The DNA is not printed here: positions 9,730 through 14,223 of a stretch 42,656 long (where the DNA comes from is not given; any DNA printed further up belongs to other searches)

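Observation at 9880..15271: Overlapping NACHT/STAND-like NTPase + SIR2-like gene pair: candidate uncharacterised NAD-depleting defence module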

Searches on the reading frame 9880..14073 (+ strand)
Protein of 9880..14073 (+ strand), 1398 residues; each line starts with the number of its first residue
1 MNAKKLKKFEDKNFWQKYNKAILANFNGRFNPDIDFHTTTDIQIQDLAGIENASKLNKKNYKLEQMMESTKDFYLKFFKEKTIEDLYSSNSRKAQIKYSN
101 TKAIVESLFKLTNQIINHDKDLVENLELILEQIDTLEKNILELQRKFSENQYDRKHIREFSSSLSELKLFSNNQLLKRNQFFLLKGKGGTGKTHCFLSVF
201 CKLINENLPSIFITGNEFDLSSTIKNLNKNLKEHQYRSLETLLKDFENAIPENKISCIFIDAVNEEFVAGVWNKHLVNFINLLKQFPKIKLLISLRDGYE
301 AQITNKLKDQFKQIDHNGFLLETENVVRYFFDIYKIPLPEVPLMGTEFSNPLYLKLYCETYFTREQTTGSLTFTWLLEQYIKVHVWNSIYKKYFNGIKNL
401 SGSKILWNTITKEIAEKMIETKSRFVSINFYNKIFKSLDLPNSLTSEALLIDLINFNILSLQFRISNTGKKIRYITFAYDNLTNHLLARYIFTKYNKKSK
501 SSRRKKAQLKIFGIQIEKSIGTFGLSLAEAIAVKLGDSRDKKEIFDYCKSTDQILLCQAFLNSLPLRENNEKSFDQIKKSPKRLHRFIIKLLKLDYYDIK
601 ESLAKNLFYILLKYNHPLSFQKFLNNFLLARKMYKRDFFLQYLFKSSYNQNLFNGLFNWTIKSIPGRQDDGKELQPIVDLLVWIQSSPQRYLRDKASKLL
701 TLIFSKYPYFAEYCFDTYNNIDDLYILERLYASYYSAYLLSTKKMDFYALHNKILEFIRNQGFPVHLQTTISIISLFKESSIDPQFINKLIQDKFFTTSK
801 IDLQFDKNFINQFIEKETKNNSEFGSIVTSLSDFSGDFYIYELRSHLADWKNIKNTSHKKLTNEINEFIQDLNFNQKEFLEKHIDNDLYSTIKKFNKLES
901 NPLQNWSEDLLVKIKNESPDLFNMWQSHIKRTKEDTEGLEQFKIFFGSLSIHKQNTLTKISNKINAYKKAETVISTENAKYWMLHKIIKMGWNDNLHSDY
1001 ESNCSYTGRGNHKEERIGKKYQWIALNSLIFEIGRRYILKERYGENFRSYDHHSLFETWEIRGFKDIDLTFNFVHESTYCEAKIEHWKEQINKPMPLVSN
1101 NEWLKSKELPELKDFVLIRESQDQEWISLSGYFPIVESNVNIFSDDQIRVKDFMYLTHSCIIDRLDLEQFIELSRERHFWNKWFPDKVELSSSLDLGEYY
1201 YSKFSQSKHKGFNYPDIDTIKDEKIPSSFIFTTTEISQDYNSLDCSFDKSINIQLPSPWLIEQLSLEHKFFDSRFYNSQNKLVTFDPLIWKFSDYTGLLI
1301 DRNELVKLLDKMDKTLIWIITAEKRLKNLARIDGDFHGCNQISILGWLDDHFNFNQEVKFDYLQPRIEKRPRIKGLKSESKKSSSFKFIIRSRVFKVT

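Call 7: search_protein_families(library=pfam, proteins=[window:9880-14073:+], max_evalue=1)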
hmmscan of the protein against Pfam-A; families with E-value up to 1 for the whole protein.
window:9880-14073:+ (1398 aa): 6 families
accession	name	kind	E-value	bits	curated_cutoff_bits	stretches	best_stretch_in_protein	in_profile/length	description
PF09848.15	SLFN-g3_helicase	-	0.00034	20.4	24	1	180-261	2-86/354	Schlafen group 3, DNA/RNA helicase domain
PF20720.3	nSTAND3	-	0.0013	18.9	27.2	1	174-324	12-138/155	Novel STAND NTPase 3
PF13401.12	AAA_22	-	0.0039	18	27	1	178-265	4-95/130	AAA domain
PF25199.1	nSTAND_NTPase5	-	0.018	15.3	34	1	177-230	39-93/145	Novel STAND NTPase 5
PF12775.13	AAA_7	-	0.048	13.6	25.8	1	173-231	27-82/181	P-loop containing dynein motor region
PF06745.19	ATPase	-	0.065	13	26.6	0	176-218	16-59/231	KaiC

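Call 8: search_protein_families(library=padloc, proteins=[window:9880-14073:+], max_evalue=1)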
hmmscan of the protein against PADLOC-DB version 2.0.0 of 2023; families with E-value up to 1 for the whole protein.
window:9880-14073:+ (1398 aa): 6 families
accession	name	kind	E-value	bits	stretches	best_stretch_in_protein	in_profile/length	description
PDLC02164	Avs2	-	6.2e-154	512.7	1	8-1364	170-1498/1504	-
PDLC02162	Avs2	-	8e-100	333.6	2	14-879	172-1024/1379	-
PDLC02163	Avs2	-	2e-87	292.1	1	15-1328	240-1543/1576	-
PDLC02165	Avs2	-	8.8e-83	276.9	1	11-1326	39-1341/1375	-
PDLC02161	Avs2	-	4.2e-73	244.8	1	44-1324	207-1450/1499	-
PDLC02166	Avs2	-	2.9e-44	148.9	1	128-1031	281-1161/1498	-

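Call 9: search_protein_families(library=ncbifam, proteins=[window:9880-14073:+], max_evalue=1)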
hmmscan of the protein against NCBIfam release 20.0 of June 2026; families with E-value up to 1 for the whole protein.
window:9880-14073:+ (1398 aa): 5 families
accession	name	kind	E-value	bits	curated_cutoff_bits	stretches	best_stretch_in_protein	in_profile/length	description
NF041813.1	Avs2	equivalog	1.4e-136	457.2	1000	1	36-1343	14-1305/1317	AVAST type 2 anti-phage system protein Avs2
NF038214.1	IS21_help_AAA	equivalog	0.005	16.5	200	1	144-230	50-141/232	IS21-like element helper ATPase IstB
TIGR00416.1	sms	equivalog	0.011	14.5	403.05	1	143-269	59-185/454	DNA repair protein RadA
TIGR03499.1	FlhF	equivalog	0.013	15.5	174.15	1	71-193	110-212/286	flagellar biosynthesis GTPase FlhF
TIGR03420.1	DnaA_homol_Hda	equivalog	0.019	14.5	194.8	0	175-217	34-76/226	DnaA regulatory inactivator Hda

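Call 29: find_homologous_proteins(query=window:9880-14073:+, max_evalue=1e-20)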
Query window:9880-14073:+ (1398 aa): 6 proteins with E <= 1e-20 among 8000 candidates.
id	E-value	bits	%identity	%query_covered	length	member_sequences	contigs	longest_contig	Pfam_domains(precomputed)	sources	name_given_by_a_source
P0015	0.0e+0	3150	100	100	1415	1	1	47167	-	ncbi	-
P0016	7.4e-45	172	25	84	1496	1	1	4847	-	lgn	-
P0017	2.8e-28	117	25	41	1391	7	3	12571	-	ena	-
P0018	1.1e-27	115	23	83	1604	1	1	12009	-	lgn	-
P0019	2.9e-25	107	24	44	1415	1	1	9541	-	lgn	-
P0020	7.3e-23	99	23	40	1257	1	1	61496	-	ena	-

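Call 30: find_encoding_contigs(protein=P0015, flank=10000, max_places=2)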
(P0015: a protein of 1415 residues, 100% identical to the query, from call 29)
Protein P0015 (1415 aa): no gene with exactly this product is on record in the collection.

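Call 31: find_encoding_contigs(protein=P0016, flank=6000, max_places=2)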
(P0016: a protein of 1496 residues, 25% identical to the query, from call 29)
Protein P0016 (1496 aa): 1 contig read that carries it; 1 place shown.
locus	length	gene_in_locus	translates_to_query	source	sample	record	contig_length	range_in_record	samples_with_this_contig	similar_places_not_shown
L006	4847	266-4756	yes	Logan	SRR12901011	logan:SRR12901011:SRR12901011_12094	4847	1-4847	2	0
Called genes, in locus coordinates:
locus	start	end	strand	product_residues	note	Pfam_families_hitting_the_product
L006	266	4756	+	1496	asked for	-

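Call 32: find_encoding_contigs(protein=P0018, flank=6000, max_places=2)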
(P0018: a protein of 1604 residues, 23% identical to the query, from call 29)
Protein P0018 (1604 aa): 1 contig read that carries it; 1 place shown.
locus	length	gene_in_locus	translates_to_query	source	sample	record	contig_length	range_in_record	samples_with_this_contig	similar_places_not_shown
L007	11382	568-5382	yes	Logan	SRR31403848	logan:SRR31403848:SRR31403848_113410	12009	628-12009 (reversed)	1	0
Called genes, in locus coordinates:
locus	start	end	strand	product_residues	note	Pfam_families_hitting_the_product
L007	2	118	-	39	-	?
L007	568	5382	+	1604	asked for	-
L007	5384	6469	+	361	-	-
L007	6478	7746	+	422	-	-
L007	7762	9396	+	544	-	-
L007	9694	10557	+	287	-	PF14022:DUF4238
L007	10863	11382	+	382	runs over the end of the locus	?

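Call 42: find_encoding_contigs(protein=P0020, flank=6000, max_places=2)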
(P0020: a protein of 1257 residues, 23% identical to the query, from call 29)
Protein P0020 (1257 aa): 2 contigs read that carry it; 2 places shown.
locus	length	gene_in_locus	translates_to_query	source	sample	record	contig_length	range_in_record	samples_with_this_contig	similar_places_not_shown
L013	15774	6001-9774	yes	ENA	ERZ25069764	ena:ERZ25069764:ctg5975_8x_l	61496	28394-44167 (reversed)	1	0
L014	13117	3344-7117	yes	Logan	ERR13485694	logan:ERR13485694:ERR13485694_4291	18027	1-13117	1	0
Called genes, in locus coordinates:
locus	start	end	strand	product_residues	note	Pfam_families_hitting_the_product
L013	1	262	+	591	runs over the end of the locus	PF00873:ACR_tran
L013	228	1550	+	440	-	PF00873:ACR_tran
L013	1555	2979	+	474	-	PF02321:OEP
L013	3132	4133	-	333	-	-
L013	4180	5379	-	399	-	PF06114:Peptidase_M78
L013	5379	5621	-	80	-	PF09907:HigB_toxin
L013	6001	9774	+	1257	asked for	-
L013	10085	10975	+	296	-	PF04343:DUF488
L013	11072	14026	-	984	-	PF13091:PLDc_2 (weak), PF00270:DEAD, PF04851:ResIII, PF00271:Helicase_C, PF26350:DUF8090, PF11907:DUF3427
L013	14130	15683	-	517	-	PF00078:RVT_1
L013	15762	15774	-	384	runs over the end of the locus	PF01443:Viral_helicase1 (faint), PF13245:AAA_19 (faint), PF00580:UvrD-helicase (weak)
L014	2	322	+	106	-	?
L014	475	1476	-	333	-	-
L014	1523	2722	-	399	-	PF06114:Peptidase_M78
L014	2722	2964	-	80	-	PF09907:HigB_toxin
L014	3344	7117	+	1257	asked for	-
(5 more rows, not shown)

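Call 43: find_encoding_contigs(protein=P0017, flank=6000, max_places=2)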
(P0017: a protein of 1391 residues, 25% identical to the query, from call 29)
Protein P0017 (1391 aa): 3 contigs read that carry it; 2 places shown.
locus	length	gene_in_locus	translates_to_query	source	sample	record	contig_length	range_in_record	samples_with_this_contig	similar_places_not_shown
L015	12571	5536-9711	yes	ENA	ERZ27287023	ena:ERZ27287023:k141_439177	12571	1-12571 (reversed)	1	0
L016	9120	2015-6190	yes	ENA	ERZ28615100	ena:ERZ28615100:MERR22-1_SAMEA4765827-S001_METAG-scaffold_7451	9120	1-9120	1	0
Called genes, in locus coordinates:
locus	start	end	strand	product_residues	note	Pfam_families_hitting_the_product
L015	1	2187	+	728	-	?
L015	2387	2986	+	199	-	-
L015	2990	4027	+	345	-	PF01073:3Beta_HSD, PF01370:Epimerase, PF02719:Polysacc_synt_2, PF04321:RmlD_sub_bind, PF07993:NAD_binding_4, PF16363:GDP_Man_Dehyd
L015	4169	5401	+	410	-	PF01210:NAD_Gly3P_dh_N (faint), PF02737:3HCDH_N (weak), PF03721:UDPG_MGDP_dh_N, PF00984:UDPG_MGDP_dh, PF03720:UDPG_MGDP_dh_C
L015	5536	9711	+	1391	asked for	-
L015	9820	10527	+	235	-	PF02706:Wzz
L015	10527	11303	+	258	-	PF19567:CpsB_CapC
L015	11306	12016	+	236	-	PF10609:ParA (weak), PF01656:CbiA, PF13614:AAA_31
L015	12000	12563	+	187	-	-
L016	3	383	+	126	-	?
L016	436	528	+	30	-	-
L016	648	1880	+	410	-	PF01210:NAD_Gly3P_dh_N (weak), PF03721:UDPG_MGDP_dh_N, PF00984:UDPG_MGDP_dh, PF03720:UDPG_MGDP_dh_C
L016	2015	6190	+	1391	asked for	-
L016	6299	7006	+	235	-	PF02706:Wzz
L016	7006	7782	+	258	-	PF19567:CpsB_CapC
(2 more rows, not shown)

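Call 52: search_solved_structures(query=window:9880-14073:+, max_evalue=0.001, show_alignments=0)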
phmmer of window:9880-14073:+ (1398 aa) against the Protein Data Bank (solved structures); distinct sequences matched with E-value up to 0.001: 1.
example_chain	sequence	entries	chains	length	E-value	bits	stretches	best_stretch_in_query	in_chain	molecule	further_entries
9o4e_A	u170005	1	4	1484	4.8e-44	153.9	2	132-737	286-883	AVAST type 2 anti-phage system protein Avs2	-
